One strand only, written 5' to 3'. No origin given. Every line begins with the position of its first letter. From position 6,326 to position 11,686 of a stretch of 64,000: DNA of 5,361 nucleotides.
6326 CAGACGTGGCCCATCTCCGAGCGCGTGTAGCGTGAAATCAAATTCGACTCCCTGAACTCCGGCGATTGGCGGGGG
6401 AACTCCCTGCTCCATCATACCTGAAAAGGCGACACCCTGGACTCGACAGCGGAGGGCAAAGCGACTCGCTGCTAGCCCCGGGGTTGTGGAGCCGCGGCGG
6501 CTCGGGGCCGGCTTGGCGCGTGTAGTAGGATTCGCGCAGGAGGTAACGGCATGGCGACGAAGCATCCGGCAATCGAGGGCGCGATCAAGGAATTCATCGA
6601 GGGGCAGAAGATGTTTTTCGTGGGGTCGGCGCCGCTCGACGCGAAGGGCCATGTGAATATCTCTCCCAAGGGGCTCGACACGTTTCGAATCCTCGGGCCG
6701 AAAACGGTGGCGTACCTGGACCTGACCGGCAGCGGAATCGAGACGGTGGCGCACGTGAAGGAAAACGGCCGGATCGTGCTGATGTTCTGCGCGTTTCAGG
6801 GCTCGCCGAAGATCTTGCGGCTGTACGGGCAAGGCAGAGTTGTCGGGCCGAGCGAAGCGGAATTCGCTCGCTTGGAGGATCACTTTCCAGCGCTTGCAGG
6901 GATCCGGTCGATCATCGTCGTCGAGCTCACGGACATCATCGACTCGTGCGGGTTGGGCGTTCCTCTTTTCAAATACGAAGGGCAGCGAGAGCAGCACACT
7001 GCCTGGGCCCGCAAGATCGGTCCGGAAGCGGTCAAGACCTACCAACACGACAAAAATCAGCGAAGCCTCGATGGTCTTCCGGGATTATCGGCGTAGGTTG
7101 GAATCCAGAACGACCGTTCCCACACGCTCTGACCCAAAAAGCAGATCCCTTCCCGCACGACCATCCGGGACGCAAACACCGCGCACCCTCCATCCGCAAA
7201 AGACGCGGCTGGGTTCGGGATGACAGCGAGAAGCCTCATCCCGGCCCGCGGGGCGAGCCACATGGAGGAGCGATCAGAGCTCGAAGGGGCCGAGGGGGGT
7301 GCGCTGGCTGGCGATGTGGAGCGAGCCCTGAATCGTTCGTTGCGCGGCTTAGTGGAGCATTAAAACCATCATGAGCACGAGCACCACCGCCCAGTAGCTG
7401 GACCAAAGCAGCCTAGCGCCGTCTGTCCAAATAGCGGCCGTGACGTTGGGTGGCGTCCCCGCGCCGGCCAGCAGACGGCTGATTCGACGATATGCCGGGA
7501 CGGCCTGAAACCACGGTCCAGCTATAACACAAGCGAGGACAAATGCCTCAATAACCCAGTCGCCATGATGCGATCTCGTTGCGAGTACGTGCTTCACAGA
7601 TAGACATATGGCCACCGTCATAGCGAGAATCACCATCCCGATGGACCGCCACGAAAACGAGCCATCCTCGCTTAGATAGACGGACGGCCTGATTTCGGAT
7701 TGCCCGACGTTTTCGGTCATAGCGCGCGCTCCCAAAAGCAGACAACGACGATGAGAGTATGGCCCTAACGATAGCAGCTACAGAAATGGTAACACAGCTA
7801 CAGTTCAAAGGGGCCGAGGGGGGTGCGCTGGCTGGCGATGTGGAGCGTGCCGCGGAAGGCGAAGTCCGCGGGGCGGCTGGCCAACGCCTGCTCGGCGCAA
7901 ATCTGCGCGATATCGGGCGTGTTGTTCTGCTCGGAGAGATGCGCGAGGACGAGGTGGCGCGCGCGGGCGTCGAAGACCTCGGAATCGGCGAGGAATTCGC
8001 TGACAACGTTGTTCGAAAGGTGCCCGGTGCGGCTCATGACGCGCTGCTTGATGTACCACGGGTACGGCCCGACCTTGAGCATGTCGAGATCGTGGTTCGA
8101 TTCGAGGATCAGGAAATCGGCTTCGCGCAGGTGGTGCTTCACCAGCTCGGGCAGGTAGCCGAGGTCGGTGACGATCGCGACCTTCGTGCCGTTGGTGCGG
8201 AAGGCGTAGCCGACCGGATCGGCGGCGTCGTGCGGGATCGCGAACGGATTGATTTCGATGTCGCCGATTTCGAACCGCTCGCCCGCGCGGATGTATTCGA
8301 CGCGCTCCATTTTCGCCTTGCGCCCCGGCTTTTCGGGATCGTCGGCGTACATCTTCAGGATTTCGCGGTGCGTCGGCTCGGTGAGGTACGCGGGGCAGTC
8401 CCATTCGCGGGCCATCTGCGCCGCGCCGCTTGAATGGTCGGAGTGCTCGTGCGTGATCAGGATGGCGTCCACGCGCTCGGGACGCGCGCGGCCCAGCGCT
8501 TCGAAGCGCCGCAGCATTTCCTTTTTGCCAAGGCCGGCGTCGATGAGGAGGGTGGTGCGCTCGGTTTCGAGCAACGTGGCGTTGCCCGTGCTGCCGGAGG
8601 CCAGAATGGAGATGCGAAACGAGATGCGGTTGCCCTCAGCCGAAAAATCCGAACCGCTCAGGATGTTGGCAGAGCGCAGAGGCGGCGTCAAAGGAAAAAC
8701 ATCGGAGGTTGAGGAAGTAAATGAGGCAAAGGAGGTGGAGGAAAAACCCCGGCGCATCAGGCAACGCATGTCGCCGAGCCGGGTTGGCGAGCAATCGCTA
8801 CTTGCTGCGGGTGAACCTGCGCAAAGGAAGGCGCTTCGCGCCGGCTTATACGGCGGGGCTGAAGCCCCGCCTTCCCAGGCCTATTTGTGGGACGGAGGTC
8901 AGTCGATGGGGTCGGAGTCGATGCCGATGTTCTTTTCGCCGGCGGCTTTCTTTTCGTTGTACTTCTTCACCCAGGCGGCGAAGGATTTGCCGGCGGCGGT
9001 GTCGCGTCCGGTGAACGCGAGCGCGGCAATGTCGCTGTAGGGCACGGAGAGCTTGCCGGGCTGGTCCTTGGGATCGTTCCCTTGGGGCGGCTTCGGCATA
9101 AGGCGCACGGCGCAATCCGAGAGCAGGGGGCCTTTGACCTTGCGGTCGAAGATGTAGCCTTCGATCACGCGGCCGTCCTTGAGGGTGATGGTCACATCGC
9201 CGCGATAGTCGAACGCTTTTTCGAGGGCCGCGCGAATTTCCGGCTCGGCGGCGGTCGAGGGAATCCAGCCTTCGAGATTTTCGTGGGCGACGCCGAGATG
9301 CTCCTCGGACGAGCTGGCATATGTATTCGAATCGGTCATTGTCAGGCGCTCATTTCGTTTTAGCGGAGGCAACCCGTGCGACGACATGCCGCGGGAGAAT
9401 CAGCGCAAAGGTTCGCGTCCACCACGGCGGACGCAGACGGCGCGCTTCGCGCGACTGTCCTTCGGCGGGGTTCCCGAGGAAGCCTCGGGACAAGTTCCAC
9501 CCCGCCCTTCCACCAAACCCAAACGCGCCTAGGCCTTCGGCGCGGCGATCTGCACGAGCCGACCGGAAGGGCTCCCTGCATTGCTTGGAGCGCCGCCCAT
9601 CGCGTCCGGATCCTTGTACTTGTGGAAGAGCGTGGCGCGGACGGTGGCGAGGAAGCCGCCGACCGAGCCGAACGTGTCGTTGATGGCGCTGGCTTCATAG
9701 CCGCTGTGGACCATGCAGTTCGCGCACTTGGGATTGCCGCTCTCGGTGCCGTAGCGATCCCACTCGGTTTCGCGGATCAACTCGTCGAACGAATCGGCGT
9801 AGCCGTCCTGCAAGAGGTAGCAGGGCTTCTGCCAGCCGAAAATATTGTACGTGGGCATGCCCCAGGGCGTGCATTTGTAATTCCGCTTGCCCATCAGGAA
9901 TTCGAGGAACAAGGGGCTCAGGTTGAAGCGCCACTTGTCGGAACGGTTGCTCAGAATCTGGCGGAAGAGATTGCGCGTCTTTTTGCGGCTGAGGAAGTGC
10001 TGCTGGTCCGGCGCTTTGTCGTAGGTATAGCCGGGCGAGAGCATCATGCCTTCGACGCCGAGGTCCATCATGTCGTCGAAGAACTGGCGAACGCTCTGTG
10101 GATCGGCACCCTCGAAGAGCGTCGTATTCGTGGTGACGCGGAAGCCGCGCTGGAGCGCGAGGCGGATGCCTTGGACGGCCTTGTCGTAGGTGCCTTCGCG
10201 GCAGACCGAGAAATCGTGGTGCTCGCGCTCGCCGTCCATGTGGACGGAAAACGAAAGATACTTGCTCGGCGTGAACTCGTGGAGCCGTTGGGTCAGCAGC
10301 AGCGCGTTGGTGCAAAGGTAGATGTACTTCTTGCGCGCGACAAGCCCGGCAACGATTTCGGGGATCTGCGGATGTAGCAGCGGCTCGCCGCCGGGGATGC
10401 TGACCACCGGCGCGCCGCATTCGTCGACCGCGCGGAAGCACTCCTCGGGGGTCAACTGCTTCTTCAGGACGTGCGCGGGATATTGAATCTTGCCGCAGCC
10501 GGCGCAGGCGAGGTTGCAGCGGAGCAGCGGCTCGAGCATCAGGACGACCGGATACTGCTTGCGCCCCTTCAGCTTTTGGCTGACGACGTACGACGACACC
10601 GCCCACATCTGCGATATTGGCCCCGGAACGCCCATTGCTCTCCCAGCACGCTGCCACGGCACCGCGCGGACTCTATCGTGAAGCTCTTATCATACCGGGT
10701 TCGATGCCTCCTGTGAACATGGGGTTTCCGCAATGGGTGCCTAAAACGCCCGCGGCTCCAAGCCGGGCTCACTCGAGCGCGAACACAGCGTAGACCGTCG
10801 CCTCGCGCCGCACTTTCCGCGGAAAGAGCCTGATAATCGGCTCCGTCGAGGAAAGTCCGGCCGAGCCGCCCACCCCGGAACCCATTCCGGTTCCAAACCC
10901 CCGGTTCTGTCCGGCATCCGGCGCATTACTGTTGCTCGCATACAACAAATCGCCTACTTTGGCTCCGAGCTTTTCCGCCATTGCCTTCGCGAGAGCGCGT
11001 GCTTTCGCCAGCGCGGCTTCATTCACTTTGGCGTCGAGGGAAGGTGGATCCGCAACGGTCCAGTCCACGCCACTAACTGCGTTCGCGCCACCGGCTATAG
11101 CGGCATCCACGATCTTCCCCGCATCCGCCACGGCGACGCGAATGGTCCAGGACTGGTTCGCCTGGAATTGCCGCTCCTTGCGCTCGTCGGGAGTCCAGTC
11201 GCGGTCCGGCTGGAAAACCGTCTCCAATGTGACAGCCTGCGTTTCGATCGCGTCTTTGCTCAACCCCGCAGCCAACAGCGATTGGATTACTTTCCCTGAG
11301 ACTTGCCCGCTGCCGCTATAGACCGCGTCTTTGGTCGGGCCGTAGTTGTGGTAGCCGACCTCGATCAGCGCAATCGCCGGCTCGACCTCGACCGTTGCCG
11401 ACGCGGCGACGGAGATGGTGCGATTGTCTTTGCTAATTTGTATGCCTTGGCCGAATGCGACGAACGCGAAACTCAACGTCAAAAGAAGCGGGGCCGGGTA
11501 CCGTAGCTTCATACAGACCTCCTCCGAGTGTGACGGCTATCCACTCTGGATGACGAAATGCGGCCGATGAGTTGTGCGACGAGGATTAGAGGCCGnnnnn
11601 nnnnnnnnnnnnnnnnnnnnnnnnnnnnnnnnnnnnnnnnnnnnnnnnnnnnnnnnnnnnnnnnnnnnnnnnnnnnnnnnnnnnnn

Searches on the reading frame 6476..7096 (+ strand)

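Call 56: search_protein_families(library=pfam, proteins=[window:6476-7096:+], max_evalue=0.001)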
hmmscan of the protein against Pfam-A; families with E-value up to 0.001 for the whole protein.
window:6476-7096:+ (206 aa): 1 family
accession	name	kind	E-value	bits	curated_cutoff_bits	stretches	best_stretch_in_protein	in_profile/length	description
PF01243.27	PNPOx_N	-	4.9e-09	37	28.1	1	34-133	2-85/120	Pyridoxamine 5'-phosphate oxidase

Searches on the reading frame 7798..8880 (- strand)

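Call 56: search_protein_families(library=pfam, proteins=[window:7798-8880:-], max_evalue=0.001)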
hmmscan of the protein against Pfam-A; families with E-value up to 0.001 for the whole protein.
window:7798-8880:- (360 aa): 3 families
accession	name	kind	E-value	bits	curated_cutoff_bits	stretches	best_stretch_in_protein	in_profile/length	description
PF12706.13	Lactamase_B_2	-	2.9e-23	83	27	1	109-314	1-199/200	Beta-lactamase superfamily domain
PF00753.33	Lactamase_B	-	6.4e-19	69.1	22.7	1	98-251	5-161/196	Metallo-beta-lactamase superfamily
PF13483.12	Lactamase_B_3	-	1.1e-06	29.2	24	1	100-255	8-127/160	Beta-lactamase superfamily domain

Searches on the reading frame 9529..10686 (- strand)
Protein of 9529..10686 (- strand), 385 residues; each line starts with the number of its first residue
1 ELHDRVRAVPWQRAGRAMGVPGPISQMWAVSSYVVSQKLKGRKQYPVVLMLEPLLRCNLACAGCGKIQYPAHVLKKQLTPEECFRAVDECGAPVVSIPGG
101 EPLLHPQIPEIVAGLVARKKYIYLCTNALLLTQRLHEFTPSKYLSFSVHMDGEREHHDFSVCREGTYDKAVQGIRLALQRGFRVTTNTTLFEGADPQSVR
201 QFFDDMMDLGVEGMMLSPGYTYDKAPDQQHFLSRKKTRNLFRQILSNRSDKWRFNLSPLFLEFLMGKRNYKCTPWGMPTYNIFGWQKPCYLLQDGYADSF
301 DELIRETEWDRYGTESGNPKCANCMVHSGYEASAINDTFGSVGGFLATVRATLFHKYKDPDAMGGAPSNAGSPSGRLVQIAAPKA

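Call 56: search_protein_families(library=pfam, proteins=[window:9529-10686:-], max_evalue=0.001)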
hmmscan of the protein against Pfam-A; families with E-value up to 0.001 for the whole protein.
window:9529-10686:- (385 aa): 2 families
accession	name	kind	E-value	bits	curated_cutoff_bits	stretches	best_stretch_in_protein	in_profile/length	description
PF11946.13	DUF3463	-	3e-59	199.1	31.3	1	214-343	1-129/134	Domain of unknown function (DUF3463)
PF04055.27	Radical_SAM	-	7.8e-19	68.9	29.5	1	55-205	5-165/166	Radical SAM superfamily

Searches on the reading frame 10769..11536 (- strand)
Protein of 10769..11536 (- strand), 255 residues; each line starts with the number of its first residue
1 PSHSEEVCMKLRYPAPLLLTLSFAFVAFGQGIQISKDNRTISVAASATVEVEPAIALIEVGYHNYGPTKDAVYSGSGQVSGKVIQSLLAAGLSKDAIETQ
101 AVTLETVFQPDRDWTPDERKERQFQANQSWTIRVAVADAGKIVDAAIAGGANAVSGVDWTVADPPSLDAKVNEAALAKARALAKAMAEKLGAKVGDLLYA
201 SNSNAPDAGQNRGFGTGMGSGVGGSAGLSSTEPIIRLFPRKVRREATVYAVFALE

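Call 57: search_protein_families(library=pfam, proteins=[window:10769-11536:-], max_evalue=0.001)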
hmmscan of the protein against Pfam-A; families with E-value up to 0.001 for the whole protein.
window:10769-11536:- (255 aa): 1 family
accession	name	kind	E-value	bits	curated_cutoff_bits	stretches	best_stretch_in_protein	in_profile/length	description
PF04402.19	SIMPL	-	7.8e-31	108.4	25.2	1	41-252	1-205/205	Protein of unknown function (DUF541)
